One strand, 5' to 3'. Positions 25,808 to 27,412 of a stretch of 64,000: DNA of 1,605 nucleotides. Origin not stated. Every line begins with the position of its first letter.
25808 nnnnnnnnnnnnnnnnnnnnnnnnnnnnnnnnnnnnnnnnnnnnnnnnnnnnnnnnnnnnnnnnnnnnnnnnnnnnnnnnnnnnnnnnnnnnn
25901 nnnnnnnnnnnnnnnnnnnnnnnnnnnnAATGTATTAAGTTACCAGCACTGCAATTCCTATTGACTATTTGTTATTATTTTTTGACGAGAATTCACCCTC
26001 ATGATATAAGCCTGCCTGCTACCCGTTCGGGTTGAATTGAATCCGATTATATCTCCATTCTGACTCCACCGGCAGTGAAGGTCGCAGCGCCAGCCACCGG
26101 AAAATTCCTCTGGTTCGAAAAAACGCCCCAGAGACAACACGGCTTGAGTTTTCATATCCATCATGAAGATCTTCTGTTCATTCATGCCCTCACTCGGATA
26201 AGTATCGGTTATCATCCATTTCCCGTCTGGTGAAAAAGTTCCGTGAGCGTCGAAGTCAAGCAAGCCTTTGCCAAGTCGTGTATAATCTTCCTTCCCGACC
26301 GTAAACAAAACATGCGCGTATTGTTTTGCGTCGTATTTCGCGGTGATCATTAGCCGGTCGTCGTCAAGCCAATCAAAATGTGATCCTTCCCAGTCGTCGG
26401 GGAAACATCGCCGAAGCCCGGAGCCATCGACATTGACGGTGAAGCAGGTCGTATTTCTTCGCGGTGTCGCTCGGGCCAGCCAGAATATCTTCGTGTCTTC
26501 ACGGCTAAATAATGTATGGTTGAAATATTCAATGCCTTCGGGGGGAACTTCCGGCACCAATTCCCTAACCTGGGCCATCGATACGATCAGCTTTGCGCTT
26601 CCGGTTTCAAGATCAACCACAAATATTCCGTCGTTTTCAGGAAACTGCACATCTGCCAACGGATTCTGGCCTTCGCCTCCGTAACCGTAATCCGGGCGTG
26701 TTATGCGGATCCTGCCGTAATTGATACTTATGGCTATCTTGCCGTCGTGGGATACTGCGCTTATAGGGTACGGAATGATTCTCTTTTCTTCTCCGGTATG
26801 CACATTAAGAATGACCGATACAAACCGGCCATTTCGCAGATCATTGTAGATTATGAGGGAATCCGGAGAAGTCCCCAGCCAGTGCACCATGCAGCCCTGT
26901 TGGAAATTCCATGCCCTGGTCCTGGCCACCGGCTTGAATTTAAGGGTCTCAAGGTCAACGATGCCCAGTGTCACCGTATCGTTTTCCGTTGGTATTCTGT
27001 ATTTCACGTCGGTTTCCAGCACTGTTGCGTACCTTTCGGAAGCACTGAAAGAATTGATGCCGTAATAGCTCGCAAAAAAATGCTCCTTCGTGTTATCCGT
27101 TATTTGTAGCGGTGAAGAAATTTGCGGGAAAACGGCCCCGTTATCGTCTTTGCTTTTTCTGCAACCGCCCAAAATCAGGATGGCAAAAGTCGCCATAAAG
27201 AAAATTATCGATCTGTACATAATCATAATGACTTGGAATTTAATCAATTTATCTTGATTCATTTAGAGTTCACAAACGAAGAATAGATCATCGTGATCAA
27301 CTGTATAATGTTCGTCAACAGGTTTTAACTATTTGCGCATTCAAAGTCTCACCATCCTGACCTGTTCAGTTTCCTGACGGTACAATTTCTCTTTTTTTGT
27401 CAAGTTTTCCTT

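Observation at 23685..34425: A 10.7-kb operon of secreted enzymes without its own SusC/D, mirrored by paralogues in PUL-2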

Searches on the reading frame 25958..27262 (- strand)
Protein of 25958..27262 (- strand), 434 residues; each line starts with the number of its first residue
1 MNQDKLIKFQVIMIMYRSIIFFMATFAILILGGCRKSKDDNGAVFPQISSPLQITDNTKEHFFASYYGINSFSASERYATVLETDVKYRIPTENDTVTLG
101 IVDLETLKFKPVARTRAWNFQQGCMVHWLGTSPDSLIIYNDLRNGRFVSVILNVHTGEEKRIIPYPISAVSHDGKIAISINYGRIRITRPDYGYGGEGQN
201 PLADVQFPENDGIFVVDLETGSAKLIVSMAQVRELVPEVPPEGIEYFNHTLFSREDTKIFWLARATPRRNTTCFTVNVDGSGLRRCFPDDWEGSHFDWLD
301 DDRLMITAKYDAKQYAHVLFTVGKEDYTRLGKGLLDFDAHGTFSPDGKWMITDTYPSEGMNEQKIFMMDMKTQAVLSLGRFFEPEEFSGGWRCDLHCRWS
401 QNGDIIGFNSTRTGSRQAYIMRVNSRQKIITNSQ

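Call 4: search_protein_families(library=pfam, proteins=[window:25958-27262:-], max_evalue=0.01)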
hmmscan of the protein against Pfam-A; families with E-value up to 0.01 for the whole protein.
window:25958-27262:- (434 aa): 1 family
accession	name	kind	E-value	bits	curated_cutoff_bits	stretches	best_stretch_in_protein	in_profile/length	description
PF07676.18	PD40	-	0.0047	17.3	20.9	0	342-351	15-24/38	WD40-like Beta Propeller Repeat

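Call 10: search_solved_structures(query=window:25958-27262:-, max_evalue=1, show_alignments=2)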
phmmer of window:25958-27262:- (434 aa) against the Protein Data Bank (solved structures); distinct sequences matched with E-value up to 1: 1.
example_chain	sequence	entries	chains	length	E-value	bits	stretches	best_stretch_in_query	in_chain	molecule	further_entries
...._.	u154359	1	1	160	0.42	12.8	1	140-213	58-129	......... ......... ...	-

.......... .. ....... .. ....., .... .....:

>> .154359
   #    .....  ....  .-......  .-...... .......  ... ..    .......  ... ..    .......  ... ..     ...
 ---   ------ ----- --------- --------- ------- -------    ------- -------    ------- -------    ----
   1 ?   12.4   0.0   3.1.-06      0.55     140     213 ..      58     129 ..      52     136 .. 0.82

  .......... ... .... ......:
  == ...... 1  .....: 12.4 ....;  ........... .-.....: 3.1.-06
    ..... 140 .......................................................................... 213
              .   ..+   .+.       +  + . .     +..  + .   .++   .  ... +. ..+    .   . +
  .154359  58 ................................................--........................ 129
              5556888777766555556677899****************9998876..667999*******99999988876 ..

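Call 17: search_protein_families(library=ncbifam, proteins=[window:25958-27262:-], max_evalue=0.01)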
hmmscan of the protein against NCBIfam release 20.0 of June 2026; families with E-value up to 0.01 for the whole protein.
window:25958-27262:- (434 aa): 2 families
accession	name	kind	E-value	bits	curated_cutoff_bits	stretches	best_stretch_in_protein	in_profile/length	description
TIGR02800.1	propeller_TolB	equivalog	4.2e-06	26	343.15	0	394-425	281-312/418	Tol-Pal system beta propeller repeat protein TolB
NF053518.1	DipepPtdsDpp5Prph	equivalog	0.0026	16.4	900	1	319-427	231-333/655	dipeptidyl-peptidase Dpp5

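Call 21: find_homologous_proteins(query=window:25958-27262:-)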
Query window:25958-27262:- (434 aa): 1312 proteins with E <= 0.001 among 4544 candidates; the best 120 are listed.
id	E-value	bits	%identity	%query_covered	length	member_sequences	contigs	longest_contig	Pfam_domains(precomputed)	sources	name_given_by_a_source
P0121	1.6e-292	988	100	97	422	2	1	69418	PF26549.1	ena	-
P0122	2.8e-232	789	78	96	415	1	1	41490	-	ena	-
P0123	1.3e-219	748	76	91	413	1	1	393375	PF26549.1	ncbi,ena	-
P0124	1.8e-215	734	73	95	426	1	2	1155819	PF26549.1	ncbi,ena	-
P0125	4.6e-214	729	76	91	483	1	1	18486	-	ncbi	-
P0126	2.2e-211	721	75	90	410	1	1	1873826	-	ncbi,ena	-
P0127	3.4e-209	713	72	95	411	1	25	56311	PF26549.1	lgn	-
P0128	1.2e-208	712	72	93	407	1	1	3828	PF26549.1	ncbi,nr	ncbi:MAG: hypothetical protein GXO81_14405 [Chlorobi bacterium]|nr:hypothetical protein [Chlorobiota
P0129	8.6e-208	709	74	92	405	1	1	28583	PF26549.1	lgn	-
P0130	2.3e-203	694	70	93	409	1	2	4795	PF26549.1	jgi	jgi:hypothetical protein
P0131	6.7e-203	693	68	97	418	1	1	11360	PF26549.1,PF07676.19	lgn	-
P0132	1.1e-202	692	70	93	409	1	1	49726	PF26549.1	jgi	-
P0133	1.4e-202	692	71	93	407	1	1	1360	PF26549.1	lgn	-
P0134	1.7e-202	691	69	93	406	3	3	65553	PF26549.1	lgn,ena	-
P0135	3.4e-202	690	69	95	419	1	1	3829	PF26549.1,PF07676.19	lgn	-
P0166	8.2e-198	676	68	93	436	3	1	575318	PF26549.1,PF07676.19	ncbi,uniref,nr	ncbi:WD40-like Beta Propeller Repeat [Mariniphaga anaerophila]|uniref:WD40-like Beta Propeller Repea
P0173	2.0e-197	675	67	94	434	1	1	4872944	PF26549.1,PF07676.19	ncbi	-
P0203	2.1e-195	668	67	93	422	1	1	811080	PF26549.1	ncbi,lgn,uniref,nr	ncbi:hypothetical protein CLV33_101423 [Jejuia pallidilutea]|uniref:WD40 repeat protein n=1 Tax=Jeju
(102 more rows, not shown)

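Call 39: search_solved_structures(query=A2, max_evalue=10, show_alignments=1)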
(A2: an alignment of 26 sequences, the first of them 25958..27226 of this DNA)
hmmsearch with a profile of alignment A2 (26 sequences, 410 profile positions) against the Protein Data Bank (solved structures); distinct sequences matched with E-value up to 10: 4.
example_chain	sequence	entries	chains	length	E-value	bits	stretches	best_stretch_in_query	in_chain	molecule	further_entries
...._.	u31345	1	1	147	0.66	12.1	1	14-58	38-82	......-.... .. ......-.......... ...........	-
3hqc_A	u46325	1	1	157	0.75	11.9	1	14-58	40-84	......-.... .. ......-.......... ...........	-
2dkq_A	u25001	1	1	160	0.78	11.8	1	14-58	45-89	KIAA1075 protein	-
7mx5_A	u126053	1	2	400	1.8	10.6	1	323-405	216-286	Tol-Pal system protein TolB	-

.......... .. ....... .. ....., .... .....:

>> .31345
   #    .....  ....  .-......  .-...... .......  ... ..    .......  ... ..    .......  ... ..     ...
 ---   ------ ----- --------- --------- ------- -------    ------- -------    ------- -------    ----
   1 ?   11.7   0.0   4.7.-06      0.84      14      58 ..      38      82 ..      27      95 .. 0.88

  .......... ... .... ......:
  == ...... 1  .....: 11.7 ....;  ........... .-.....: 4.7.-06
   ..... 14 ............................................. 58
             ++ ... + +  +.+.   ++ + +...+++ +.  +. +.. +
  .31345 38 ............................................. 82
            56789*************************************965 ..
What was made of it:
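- On PL22 (gD): The narrower profile A2 found nothing (call 39).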

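Call 48: find_encoding_contigs(protein=P0166, flank=10000, max_places=1)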
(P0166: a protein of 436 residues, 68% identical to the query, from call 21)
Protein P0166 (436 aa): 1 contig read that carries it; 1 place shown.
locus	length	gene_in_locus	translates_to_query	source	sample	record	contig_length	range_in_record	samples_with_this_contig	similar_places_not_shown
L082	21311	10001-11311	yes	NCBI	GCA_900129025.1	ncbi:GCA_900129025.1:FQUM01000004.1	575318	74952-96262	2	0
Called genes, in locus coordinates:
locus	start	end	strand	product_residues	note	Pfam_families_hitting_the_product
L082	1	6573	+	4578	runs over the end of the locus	PF22352:K319L-like_PKD (weak), PF16403:Bact_surface_Ig-like (faint), PF22352:K319L-like_PKD (weak), PF13573:SprB, PF02494:HYR, PF13585:CHU_C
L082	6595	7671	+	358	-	PF11751:PorP_SprF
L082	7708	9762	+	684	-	PF00515:TPR_1 (faint), PF07719:TPR_2 (faint), PF13181:TPR_8 (faint), PF12895:ANAPC3 (weak), PF13432:TPR_16 (faint), PF07676:PD40 (faint), PF00691:OmpA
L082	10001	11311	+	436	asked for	PF07676:PD40 (faint), PF26549:Tricorn_N (faint)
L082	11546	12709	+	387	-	PF14294:DUF4372, PF01609:DDE_Tnp_1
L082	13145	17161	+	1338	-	PF07494:Reg_prop (faint), PF00512:HisKA, PF02518:HATPase_c, PF00072:Response_reg, PF00165:HTH_AraC (faint), PF12833:HTH_18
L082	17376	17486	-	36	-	-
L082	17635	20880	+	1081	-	PF13620:CarboxypepD_reg, PF13715:CarbopepD_reg_2, PF07715:Plug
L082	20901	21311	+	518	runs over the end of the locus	PF14322:SusD-like_3, PF12771:SusD-like_2 (weak), PF07980:SusD_RagB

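Call 49: find_encoding_contigs(protein=P0203, flank=10000, max_places=1)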
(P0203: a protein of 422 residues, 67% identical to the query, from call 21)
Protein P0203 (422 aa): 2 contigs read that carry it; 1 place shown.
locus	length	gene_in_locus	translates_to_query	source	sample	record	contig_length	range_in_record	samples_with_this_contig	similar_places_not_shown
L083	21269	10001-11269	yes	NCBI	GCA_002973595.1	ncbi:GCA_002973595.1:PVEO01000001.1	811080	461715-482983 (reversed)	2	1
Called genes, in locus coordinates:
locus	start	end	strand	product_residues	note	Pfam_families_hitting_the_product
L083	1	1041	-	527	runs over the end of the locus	PF00474:SSF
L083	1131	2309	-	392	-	PF13378:MR_MLE_C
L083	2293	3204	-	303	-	PF00248:Aldo_ket_red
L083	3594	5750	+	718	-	PF17167:Glyco_hydro_94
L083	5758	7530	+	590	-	PF00884:Sulfatase, PF16347:SGSH_C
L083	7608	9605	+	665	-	PF02449:Glyco_hydro_42 (faint), PF08532:Glyco_hydro_42M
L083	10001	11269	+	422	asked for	PF26549:Tricorn_N (weak)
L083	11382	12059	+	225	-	PF00884:Sulfatase, PF01663:Phosphodiest (weak)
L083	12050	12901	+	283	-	PF00884:Sulfatase, PF16347:SGSH_C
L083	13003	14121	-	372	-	PF07470:Glyco_hydro_88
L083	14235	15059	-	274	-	PF04909:Amidohydro_2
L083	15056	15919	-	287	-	PF01557:FAA_hydrolase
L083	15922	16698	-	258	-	PF00106:adh_short, PF08659:KR, PF01073:3Beta_HSD, PF01370:Epimerase (weak), PF13561:adh_short_C2, PF16363:GDP_Man_Dehyd (weak)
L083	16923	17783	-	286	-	PF00165:HTH_AraC (weak), PF12833:HTH_18, PF00165:HTH_AraC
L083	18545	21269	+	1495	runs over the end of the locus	PF25833:Fn3_SaeA_3rd (faint), PF00041:fn3 (faint), PF25059:FN3_DSCAM-DSCAML_C (faint), PF14200:RicinB_lectin_2, PF18962:Por_Secre_tail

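Call 50: find_encoding_contigs(protein=P0173, flank=10000, max_places=1)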
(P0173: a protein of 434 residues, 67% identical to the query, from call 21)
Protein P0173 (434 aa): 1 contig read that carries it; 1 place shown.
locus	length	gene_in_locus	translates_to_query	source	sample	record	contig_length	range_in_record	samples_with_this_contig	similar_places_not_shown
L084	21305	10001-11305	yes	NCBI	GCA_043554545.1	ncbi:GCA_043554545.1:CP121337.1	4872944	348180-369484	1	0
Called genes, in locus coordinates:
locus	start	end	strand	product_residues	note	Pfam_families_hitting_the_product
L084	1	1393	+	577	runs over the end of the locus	PF01336:tRNA_anti-codon, PF00152:tRNA-synt_2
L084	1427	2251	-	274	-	PF01177:Asp_Glu_race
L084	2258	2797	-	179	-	PF05176:ATP-synt_10 (weak)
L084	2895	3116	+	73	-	-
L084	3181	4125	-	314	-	-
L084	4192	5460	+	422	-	PF05496:RuvB_N, PF00158:Sigma54_activat (faint), PF01078:Mg_chelatase (faint), PF20720:nSTAND3 (weak), PF00004:AAA, PF13173:AAA_14 (weak), PF16193:AAA_assoc_2, PF12002:MgsA_C, +1 more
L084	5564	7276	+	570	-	PF01235:Na_Ala_symp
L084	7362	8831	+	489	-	PF04389:Peptidase_M28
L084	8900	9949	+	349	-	PF22612:GH113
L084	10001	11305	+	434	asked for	PF07676:PD40 (faint), PF26549:Tricorn_N (faint)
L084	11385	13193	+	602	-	PF02837:Glyco_hydro_2_N, PF22666:Glyco_hydro_2_N2, PF00703:Glyco_hydro_2, PF02836:Glyco_hydro_2_C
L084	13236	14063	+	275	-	PF06439:3keto-disac_hyd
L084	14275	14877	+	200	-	PF04542:Sigma70_r2 (weak), PF08281:Sigma70_r4_2, PF00196:GerE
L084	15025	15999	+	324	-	PF04773:FecR, PF16344:FecR_C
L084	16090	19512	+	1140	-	PF13620:CarboxypepD_reg, PF13715:CarbopepD_reg_2, PF07715:Plug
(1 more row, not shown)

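Call 60: search_protein_representatives(alignment_id=A2)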
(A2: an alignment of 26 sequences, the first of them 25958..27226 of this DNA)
Query: 26 sequences, 410 profile positions. Proteins with E-value up to 0.001 (for the whole library): 3929; up to 1e-10: 2440; up to 1e-30: 1045. The best 150 are listed.
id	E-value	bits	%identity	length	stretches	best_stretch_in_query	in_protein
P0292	8.9e-128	443.2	-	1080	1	25-407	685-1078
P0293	8.7e-127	439.9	-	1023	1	27-408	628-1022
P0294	6.5e-115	400.8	-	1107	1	29-405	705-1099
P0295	1.6e-114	399.5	-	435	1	16-406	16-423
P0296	2.4e-114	398.9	-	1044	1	29-408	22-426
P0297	1.0e-112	393.6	-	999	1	16-408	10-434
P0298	9.7e-107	373.9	-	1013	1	26-408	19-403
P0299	2.6e-105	369.2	-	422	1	7-408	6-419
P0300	1.2e-104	366.9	-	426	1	29-408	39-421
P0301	1.3e-98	347.1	-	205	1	211-409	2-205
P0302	4.7e-89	315.6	-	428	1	25-408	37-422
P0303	6.9e-87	308.5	-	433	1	38-408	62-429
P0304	1.3e-86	307.5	-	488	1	40-407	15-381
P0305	2.4e-86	306.7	-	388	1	33-409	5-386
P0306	6.0e-85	302.1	-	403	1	43-408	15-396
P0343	1.6e-66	241.4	-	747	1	28-409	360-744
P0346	3.4e-66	240.3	-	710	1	32-408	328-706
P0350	2.7e-65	237.4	-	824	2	39-291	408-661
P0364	2.7e-63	230.8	-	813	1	43-406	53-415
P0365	3.4e-63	230.4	-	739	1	38-404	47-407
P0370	2.1e-62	227.8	-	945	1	38-408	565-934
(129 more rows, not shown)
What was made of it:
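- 25958..27226 (-): gD: 422-aa propeller lipoprotein, a distant PL22 relative and putative metal-dependent uronate lyase. 1312 close homologues and 3929 cluster representatives at 50% identity (calls 21, 60).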
